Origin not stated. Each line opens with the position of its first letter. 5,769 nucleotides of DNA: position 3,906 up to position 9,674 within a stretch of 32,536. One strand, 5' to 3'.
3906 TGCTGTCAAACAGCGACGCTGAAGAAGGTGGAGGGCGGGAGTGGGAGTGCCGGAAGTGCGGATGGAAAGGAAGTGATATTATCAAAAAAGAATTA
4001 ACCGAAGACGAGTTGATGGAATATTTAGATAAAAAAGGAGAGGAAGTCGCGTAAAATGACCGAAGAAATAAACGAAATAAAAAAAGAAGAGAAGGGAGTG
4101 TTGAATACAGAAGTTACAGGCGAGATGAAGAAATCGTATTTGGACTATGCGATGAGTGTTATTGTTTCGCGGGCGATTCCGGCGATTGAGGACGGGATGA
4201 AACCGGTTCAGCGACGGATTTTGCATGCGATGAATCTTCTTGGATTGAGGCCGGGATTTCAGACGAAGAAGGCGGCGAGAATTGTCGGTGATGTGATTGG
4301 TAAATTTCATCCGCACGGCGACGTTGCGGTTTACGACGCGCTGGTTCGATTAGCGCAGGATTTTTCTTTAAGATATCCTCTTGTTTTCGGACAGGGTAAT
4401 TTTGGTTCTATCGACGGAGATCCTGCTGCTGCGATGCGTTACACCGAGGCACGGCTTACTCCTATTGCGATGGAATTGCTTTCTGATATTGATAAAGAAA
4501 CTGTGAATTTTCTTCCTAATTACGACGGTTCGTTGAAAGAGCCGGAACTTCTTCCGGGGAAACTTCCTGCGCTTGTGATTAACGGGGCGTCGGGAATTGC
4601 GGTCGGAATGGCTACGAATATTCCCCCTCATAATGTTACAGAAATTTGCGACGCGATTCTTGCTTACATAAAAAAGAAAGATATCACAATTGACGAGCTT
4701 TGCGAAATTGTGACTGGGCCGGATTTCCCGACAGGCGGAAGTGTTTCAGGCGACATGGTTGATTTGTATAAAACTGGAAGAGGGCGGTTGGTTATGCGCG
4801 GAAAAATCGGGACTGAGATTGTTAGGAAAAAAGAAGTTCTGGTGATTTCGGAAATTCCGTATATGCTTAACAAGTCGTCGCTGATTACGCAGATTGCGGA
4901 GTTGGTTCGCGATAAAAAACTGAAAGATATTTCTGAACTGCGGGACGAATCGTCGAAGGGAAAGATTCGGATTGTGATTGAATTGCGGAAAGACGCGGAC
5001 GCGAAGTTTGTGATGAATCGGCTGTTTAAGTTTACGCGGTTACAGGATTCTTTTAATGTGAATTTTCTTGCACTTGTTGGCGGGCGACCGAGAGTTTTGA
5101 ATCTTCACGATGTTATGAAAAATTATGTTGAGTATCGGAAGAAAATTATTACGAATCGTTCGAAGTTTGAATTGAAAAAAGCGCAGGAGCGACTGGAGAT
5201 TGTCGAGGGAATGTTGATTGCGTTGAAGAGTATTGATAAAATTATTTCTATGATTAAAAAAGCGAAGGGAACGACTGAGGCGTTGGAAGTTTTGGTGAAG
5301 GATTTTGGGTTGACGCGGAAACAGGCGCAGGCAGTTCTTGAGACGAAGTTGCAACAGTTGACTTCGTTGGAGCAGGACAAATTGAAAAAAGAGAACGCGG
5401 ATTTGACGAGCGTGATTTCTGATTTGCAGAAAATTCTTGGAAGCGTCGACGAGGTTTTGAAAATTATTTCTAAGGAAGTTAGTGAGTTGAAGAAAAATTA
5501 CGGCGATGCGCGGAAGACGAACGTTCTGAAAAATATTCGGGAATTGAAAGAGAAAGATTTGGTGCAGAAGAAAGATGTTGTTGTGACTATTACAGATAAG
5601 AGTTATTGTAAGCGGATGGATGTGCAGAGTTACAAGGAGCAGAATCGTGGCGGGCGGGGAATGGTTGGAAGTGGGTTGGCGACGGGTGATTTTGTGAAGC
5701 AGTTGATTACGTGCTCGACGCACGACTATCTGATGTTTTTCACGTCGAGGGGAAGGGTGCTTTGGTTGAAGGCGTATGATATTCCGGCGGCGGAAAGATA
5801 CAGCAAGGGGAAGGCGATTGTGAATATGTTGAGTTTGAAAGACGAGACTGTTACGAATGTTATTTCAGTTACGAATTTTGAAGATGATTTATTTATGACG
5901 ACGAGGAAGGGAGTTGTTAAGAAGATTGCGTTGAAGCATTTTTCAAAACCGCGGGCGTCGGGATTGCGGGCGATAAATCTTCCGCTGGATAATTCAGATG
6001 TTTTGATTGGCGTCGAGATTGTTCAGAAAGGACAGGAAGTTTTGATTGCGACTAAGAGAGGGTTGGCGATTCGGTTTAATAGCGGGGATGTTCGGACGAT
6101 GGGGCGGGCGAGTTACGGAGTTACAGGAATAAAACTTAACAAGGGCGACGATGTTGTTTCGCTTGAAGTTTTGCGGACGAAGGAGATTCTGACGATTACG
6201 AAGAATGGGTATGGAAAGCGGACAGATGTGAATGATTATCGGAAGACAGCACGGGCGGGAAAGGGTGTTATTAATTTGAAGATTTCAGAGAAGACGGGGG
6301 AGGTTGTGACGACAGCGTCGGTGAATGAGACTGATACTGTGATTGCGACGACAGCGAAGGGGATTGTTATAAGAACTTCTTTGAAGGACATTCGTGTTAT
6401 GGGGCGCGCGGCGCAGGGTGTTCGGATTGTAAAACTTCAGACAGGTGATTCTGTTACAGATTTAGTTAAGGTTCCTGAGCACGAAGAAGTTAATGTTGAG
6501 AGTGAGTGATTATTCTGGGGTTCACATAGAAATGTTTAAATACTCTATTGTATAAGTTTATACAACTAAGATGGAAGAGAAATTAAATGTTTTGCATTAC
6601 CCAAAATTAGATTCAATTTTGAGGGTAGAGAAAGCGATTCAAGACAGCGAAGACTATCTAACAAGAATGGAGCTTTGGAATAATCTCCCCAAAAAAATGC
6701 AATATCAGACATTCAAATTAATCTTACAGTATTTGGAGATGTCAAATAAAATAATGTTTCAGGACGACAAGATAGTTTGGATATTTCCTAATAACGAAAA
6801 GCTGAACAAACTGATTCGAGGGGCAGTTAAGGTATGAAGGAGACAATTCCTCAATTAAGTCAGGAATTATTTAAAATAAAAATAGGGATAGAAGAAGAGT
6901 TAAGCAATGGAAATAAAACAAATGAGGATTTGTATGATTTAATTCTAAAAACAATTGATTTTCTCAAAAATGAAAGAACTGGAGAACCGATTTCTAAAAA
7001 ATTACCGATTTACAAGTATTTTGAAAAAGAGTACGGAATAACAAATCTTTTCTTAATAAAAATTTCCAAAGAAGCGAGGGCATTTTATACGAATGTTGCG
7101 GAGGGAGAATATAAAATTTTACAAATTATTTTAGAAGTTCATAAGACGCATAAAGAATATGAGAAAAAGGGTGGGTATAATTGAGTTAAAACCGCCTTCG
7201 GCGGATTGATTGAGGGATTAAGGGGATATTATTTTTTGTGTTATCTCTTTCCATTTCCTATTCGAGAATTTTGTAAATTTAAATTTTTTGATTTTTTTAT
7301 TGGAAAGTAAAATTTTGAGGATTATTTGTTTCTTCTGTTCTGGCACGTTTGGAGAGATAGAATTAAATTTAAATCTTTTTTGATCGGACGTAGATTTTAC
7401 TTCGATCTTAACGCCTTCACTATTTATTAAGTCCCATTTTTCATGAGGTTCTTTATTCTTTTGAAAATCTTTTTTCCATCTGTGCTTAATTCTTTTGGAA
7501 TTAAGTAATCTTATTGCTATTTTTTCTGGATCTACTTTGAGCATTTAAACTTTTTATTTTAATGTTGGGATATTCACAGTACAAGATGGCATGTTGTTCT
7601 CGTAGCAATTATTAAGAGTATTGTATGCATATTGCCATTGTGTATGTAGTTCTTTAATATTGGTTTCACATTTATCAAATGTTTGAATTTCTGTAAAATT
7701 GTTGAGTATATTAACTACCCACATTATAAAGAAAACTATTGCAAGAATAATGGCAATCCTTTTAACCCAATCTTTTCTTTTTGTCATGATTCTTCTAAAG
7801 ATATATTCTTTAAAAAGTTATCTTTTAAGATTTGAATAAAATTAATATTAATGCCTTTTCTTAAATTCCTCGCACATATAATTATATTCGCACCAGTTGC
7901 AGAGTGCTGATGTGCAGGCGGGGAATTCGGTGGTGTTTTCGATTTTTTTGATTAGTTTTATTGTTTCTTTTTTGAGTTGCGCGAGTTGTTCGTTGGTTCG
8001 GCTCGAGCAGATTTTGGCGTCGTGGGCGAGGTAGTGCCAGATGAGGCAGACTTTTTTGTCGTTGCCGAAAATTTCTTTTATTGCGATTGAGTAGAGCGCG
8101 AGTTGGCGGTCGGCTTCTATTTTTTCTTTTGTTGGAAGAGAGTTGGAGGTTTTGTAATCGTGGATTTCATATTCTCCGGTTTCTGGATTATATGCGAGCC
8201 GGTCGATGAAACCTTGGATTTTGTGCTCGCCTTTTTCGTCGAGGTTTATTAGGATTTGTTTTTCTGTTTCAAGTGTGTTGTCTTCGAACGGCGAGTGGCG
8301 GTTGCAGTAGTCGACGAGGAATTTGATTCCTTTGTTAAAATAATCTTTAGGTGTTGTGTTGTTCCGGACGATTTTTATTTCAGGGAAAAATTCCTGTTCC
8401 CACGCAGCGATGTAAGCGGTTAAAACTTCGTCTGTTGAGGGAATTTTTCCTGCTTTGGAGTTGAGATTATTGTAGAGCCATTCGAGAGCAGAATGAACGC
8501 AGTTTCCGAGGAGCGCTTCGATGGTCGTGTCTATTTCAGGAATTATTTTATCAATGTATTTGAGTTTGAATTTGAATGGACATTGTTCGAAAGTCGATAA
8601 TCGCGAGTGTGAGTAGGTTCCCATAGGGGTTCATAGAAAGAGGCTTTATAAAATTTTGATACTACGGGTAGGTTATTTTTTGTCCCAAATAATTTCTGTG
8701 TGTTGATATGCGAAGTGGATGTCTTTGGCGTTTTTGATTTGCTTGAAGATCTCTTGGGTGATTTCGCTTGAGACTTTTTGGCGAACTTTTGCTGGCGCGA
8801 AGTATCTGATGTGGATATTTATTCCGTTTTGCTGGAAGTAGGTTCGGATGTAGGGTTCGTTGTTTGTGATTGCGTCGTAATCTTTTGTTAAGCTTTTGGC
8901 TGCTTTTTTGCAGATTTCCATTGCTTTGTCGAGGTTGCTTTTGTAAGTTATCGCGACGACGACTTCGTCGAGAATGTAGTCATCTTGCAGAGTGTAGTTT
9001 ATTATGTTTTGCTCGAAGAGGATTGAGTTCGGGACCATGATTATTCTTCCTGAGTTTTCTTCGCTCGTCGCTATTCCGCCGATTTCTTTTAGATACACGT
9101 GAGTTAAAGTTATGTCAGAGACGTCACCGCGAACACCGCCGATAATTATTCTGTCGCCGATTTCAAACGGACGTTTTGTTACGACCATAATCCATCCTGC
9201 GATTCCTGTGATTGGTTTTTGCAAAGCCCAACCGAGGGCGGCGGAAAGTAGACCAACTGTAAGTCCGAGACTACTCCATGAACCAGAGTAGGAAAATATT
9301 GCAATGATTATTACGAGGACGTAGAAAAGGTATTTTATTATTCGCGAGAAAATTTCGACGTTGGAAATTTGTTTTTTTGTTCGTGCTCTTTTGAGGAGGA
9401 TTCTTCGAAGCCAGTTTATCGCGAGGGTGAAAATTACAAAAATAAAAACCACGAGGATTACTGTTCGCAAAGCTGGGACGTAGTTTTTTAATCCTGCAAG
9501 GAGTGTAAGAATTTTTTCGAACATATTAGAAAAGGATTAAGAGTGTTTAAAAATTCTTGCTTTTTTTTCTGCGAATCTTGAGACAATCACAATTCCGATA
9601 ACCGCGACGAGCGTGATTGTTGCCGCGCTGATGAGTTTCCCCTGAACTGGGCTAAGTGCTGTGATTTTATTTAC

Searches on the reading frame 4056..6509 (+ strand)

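Call 45: search_protein_families(library=pfam, max_evalue=0.001, proteins=[window:4056-6509:+])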
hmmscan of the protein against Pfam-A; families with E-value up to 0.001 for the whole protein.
window:4056-6509:+ (817 aa): 2 families
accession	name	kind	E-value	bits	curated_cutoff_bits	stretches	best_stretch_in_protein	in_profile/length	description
PF00521.26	DNA_topoisoIV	-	9.8e-154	512.8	31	1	39-475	1-431/432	DNA gyrase/topoisomerase IV, subunit A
PF03989.18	DNA_gyraseA_C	-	2e-64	213.2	27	6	710-757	2-48/48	DNA gyrase C-terminal domain, beta-propeller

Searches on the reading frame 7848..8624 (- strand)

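Call 45: search_protein_families(library=pfam, max_evalue=0.001, proteins=[window:7848-8624:-])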
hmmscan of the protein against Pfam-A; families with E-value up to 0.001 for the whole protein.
window:7848-8624:- (258 aa): 2 families
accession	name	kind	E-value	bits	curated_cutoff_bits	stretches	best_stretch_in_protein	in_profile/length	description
PF12705.13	PDDEXK_1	-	2e-33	116.8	22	1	4-251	2-246/247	PD-(D/E)XK nuclease superfamily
PF01930.23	Cas_Cas4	-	0.0004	20.9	22.7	1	137-251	53-158/160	Domain of unknown function DUF83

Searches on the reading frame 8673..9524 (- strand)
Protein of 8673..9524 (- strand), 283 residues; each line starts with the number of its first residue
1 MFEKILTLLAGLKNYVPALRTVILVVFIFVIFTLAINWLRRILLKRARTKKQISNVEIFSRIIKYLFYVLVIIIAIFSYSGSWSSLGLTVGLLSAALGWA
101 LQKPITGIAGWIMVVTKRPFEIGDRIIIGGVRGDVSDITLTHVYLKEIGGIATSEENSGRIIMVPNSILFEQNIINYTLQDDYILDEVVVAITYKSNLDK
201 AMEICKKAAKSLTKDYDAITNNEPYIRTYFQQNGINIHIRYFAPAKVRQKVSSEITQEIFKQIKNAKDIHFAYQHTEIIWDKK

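Call 45: search_protein_families(library=pfam, max_evalue=0.001, proteins=[window:8673-9524:-])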
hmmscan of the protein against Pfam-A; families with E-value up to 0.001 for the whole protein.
window:8673-9524:- (283 aa): 2 families
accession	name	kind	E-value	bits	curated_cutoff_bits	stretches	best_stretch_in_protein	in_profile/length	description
PF00924.24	MS_channel_2nd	-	2.7e-12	47.1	20.2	1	105-178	3-67/68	Mechanosensitive ion channel, beta-domain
PF21082.3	MS_channel_3rd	-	6e-07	30.2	21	1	187-264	2-82/88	Mechanosensitive ion channel MscS, C-terminal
